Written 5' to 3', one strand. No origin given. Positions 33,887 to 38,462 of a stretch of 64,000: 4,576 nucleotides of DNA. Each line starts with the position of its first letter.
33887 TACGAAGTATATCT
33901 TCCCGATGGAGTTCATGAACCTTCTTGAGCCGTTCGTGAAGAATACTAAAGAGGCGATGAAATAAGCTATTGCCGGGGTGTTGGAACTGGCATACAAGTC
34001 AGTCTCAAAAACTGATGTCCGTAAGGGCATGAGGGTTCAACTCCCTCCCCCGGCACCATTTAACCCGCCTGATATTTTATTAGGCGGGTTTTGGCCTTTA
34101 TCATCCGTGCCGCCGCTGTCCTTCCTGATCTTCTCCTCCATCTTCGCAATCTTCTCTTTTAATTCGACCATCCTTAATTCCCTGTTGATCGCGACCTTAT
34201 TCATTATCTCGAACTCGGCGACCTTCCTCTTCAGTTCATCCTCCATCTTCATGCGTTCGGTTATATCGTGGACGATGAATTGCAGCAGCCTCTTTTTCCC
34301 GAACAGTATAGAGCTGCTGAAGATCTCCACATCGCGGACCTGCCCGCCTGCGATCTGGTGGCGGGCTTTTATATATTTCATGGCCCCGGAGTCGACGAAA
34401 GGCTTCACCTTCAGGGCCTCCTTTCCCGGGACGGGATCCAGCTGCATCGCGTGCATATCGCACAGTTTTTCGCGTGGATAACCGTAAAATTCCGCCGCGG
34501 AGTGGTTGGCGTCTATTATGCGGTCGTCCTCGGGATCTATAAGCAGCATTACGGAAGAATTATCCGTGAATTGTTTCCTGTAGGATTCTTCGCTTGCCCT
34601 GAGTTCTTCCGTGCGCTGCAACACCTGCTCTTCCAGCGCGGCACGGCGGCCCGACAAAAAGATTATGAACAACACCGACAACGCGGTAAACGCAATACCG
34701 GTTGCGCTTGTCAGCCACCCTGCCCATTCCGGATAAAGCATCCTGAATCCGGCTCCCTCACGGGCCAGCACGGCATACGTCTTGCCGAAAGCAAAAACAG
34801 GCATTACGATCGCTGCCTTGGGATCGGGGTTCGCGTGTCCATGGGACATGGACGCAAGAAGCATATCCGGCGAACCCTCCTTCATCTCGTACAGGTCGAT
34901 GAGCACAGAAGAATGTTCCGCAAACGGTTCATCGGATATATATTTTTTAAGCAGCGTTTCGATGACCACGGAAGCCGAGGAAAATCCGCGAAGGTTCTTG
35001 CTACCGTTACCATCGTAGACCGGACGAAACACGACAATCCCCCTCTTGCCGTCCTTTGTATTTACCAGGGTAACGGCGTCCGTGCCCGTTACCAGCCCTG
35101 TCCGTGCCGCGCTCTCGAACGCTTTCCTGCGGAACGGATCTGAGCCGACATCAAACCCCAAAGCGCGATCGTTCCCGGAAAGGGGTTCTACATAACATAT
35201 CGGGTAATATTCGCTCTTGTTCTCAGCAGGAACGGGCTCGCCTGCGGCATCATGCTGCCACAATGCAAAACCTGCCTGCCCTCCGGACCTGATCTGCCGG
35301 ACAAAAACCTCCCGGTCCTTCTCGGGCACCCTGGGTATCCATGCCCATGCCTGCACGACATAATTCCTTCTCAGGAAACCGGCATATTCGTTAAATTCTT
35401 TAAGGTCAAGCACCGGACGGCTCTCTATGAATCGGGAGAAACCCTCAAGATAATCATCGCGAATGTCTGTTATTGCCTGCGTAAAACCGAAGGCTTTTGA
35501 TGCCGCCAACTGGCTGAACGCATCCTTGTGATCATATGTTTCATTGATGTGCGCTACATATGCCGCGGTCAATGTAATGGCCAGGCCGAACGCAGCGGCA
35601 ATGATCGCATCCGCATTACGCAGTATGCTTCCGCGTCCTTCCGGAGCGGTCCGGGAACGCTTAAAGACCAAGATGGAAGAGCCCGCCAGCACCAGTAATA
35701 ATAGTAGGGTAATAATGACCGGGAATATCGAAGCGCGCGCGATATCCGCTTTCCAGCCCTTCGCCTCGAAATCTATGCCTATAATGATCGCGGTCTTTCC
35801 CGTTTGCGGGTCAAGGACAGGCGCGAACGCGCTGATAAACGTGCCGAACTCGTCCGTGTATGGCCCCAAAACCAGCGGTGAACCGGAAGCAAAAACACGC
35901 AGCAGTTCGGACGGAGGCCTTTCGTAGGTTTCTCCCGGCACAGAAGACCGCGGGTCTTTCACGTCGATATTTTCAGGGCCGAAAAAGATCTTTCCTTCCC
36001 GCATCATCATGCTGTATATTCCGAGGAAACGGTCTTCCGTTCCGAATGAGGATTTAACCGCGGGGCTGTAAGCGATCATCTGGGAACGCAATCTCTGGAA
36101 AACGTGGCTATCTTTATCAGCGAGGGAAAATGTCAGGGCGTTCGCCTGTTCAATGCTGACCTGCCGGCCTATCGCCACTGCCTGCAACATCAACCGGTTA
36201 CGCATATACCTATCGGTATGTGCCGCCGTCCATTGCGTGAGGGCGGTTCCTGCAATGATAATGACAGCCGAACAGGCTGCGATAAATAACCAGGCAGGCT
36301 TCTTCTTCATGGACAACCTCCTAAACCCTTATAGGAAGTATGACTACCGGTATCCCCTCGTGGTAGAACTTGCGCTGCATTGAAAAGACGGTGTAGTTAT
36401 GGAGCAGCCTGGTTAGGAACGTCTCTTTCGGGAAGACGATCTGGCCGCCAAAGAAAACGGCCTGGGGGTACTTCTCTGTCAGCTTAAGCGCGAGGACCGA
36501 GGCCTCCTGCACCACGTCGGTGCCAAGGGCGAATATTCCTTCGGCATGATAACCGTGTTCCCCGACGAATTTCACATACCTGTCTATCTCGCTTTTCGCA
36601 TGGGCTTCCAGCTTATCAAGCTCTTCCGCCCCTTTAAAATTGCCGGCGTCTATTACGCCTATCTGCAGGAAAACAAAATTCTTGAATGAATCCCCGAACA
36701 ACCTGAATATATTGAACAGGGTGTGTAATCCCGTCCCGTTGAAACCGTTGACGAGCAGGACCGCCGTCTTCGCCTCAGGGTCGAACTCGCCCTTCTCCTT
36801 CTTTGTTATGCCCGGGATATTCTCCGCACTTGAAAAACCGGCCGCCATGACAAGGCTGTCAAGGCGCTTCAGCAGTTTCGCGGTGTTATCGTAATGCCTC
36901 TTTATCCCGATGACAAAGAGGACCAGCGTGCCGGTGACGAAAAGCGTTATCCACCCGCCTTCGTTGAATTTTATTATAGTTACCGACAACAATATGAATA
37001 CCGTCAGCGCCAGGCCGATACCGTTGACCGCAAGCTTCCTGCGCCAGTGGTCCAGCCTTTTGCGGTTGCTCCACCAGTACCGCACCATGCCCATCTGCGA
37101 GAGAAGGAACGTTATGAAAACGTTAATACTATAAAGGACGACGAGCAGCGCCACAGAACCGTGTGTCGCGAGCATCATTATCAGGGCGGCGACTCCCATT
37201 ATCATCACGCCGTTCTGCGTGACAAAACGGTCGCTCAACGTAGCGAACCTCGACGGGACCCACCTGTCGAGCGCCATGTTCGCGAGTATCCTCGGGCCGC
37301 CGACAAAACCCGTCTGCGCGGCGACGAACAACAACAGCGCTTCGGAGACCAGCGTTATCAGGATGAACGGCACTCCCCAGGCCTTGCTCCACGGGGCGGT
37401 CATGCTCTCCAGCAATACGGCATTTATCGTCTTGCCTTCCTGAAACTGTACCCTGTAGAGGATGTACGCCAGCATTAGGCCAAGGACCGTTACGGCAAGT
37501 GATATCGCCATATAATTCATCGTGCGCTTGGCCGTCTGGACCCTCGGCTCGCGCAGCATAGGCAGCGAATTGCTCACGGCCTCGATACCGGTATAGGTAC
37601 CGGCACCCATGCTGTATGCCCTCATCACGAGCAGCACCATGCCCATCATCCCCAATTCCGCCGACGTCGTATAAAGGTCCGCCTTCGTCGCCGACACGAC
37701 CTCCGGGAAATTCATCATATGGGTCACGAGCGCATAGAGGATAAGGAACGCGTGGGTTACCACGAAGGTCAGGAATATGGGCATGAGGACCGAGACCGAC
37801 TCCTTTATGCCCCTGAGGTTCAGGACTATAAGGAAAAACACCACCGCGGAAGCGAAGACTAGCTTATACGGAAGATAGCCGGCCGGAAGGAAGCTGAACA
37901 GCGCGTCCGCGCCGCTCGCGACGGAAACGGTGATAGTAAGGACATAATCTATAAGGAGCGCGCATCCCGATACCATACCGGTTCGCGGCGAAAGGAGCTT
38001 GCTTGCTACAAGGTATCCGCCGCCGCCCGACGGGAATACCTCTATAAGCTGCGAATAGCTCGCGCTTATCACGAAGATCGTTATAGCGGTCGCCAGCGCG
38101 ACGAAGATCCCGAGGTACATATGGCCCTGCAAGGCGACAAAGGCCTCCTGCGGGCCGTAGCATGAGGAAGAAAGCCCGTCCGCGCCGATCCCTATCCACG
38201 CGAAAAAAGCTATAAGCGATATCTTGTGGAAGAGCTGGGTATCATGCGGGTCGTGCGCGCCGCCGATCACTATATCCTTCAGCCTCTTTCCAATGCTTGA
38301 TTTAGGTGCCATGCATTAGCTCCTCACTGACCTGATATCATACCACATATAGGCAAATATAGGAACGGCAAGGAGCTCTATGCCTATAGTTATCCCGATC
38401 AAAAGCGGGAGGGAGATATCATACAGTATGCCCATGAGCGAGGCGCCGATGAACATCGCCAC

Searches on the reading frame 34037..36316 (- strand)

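Call 56: search_protein_families(library=pfam, proteins=[window:34037-36316:-], max_evalue=0.0001)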
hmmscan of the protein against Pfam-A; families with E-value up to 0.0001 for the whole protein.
window:34037-36316:- (759 aa): 3 families
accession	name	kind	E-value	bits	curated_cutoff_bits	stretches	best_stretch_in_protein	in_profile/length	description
PF03924.19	CHASE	-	6.9e-37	127.5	25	1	304-486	4-187/189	CHASE domain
PF13426.13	PAS_9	-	6e-08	33.3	27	1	589-687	2-103/103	PAS domain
PF13188.13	PAS_8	-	2.8e-05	24.3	21.8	1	582-617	5-41/65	PAS domain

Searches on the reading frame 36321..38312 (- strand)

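Call 56: search_protein_families(library=pfam, proteins=[window:36321-38312:-], max_evalue=0.0001)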
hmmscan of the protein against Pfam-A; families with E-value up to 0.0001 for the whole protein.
window:36321-38312:- (663 aa): 2 families
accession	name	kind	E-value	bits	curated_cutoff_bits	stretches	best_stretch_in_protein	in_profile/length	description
PF13520.12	AA_permease_2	-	5.8e-21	75.3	27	1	66-460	29-420/427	Amino acid permease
PF00324.27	AA_permease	-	1.5e-06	27.6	24.6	1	67-449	30-421/470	Amino acid permease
